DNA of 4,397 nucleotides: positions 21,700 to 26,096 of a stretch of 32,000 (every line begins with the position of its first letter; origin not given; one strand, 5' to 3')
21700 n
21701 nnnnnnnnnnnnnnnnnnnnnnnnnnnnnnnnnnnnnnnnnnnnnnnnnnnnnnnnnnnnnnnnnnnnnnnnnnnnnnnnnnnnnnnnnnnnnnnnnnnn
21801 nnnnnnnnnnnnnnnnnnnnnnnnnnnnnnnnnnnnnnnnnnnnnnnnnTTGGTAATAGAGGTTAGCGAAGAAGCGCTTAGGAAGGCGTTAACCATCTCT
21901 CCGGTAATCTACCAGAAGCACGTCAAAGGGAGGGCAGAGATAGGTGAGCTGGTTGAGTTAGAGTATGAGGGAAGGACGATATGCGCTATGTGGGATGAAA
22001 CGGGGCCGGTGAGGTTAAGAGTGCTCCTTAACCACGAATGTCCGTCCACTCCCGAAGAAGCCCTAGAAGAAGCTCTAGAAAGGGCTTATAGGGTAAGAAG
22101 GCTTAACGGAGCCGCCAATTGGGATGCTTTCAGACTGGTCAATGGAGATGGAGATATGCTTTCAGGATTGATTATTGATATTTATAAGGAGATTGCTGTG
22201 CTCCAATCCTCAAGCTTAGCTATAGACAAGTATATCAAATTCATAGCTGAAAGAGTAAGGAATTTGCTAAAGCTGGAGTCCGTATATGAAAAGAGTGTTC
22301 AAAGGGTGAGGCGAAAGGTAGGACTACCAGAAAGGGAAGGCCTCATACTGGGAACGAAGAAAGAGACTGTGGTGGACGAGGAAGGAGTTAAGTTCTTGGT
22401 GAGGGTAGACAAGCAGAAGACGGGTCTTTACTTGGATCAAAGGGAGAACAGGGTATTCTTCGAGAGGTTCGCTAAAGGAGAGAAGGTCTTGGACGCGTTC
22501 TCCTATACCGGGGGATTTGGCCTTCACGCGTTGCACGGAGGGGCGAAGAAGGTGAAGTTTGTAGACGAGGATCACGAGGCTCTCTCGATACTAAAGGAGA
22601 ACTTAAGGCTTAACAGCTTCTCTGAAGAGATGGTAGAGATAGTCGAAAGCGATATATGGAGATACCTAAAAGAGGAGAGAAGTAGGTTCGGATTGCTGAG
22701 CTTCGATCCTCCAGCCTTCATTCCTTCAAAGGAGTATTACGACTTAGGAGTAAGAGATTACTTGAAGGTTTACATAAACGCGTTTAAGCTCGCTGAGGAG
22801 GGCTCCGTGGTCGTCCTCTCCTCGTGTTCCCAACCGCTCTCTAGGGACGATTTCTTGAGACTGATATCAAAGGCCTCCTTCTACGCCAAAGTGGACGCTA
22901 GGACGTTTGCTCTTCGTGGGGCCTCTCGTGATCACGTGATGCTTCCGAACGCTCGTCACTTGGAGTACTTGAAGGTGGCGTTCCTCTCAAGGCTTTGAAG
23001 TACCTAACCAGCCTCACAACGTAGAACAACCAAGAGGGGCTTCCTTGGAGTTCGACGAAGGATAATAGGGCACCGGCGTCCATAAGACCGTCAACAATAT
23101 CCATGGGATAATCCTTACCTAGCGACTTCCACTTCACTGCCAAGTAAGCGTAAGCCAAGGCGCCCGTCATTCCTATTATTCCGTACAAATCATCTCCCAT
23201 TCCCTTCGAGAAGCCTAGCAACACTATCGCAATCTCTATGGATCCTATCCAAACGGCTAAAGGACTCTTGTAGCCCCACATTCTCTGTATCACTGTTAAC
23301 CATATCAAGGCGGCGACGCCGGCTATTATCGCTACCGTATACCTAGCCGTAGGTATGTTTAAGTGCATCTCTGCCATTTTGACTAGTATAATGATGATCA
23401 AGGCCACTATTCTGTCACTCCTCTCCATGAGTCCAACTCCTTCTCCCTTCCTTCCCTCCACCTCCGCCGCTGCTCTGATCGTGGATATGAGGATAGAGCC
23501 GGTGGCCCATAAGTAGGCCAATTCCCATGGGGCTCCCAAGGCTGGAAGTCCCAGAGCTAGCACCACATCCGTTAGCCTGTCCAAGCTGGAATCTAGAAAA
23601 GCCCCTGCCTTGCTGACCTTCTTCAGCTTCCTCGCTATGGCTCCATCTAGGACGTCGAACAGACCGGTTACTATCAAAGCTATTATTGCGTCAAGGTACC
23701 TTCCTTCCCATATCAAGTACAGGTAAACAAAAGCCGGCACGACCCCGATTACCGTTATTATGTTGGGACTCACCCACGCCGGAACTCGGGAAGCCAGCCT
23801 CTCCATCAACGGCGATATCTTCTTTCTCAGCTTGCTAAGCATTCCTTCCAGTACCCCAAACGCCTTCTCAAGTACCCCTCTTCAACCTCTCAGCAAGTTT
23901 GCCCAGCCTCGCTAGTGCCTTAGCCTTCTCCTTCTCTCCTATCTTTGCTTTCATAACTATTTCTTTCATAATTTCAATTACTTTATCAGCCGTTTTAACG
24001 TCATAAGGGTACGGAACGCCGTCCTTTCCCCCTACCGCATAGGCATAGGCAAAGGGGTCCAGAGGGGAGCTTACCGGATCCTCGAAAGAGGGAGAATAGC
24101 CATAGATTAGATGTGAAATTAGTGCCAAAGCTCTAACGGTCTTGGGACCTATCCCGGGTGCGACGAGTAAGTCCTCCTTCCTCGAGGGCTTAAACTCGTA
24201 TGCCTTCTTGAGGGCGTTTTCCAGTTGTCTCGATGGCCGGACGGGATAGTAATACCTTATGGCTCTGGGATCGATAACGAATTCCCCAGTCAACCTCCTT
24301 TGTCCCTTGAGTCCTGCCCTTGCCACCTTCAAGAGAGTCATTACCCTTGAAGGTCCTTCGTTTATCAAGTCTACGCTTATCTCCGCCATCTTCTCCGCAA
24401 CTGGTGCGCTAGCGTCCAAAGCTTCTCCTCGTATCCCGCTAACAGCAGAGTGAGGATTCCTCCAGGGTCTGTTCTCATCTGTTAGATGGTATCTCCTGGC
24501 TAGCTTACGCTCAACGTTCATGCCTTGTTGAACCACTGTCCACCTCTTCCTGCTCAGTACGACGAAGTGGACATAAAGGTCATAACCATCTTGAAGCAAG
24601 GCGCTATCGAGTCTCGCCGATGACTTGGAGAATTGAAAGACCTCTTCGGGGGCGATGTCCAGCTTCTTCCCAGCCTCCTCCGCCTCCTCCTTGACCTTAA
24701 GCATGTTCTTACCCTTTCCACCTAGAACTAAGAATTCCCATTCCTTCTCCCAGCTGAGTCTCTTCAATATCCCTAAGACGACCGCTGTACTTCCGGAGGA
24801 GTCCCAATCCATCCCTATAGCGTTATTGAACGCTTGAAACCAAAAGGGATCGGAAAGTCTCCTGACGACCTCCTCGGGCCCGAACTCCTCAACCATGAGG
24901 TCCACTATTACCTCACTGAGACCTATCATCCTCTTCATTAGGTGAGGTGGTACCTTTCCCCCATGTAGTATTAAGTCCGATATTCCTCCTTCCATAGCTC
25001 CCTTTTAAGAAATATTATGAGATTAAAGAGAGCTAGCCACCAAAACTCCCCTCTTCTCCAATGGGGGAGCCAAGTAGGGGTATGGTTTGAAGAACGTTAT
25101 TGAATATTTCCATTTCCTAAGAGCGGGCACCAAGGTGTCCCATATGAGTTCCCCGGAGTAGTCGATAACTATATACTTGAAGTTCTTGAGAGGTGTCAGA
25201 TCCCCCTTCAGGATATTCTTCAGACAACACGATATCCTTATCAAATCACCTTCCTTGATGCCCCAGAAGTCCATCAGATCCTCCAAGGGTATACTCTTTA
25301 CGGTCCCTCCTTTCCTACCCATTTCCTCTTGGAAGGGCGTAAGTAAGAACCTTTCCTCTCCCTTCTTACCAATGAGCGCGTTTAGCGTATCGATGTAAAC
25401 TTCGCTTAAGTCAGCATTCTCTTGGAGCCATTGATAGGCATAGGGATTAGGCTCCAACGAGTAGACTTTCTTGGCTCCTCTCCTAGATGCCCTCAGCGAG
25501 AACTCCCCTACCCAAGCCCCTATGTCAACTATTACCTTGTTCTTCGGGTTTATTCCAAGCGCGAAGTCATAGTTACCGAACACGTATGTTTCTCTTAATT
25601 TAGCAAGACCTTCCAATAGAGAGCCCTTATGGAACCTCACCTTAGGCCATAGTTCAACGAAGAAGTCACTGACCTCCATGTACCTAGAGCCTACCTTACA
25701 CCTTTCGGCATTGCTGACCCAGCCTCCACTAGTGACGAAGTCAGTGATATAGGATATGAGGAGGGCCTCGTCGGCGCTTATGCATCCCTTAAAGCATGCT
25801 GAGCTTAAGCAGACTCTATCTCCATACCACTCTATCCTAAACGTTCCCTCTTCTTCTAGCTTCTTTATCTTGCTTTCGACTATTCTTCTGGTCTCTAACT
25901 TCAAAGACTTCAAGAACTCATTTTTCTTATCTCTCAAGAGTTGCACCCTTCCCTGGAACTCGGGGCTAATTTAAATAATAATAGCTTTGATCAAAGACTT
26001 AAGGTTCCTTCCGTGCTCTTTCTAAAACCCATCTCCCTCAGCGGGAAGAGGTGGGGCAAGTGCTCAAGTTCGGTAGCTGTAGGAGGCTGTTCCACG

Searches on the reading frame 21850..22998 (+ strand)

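Call 6: search_protein_families(library=pfam, proteins=[window:21850-22998:+], max_evalue=0.001)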
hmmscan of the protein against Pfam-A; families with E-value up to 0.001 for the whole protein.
window:21850-22998:+ (382 aa): 5 families
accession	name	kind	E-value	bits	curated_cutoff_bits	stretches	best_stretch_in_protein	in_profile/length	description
PF10672.15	Methyltrans_SAM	-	1.9e-18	67.2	27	1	168-336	81-248/286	S-adenosylmethionine-dependent methyltransferase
PF03602.21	Cons_hypoth95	-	1.6e-11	44.6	24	1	208-288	40-122/182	Conserved hypothetical protein 95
PF02475.24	TRM5-TYW2_MTfase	-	1.7e-08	35.1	28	1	173-269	1-96/164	TRM5/TYW2 methyltransferase domain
PF02005.22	TRM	-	0.00019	21.2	27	1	206-287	46-128/376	N2,N2-dimethylguanosine tRNA methyltransferase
PF05175.20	MTS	-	0.00048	20.3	23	1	205-277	25-98/170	Methyltransferase small domain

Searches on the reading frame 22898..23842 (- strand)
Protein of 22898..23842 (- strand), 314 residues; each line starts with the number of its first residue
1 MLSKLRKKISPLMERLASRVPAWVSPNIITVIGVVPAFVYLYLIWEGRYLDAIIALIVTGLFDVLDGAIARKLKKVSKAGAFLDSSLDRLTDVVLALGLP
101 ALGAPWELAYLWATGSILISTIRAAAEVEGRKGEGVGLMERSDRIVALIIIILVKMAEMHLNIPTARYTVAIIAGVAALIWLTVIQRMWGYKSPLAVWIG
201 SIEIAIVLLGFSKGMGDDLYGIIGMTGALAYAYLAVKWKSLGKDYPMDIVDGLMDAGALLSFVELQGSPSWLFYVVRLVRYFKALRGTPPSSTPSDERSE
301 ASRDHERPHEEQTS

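Call 6: search_protein_families(library=pfam, proteins=[window:22898-23842:-], max_evalue=0.001)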
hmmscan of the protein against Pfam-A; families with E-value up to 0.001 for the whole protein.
window:22898-23842:- (314 aa): 1 family
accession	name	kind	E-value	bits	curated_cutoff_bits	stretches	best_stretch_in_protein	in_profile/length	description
PF01066.26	CDP-OH_P_transf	-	9.2e-18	65.5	22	1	23-170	1-138/152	CDP-alcohol phosphatidyltransferase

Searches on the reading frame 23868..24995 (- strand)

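Call 6: search_protein_families(library=pfam, proteins=[window:23868-24995:-], max_evalue=0.001)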
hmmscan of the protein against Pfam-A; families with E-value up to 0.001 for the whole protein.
window:23868-24995:- (375 aa): 1 family
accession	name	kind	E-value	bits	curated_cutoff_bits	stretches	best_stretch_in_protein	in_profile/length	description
PF05559.16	DUF763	-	8e-108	360.9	35.5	1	4-330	1-318/319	Protein of unknown function (DUF763)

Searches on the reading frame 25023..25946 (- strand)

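Call 6: search_protein_families(library=pfam, proteins=[window:25023-25946:-], max_evalue=0.001)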
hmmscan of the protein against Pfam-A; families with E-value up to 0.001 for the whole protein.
window:25023-25946:- (307 aa): 1 family
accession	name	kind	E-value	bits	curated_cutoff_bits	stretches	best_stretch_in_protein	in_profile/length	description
PF02475.24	TRM5-TYW2_MTfase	-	6e-07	30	28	1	135-183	36-85/164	TRM5/TYW2 methyltransferase domain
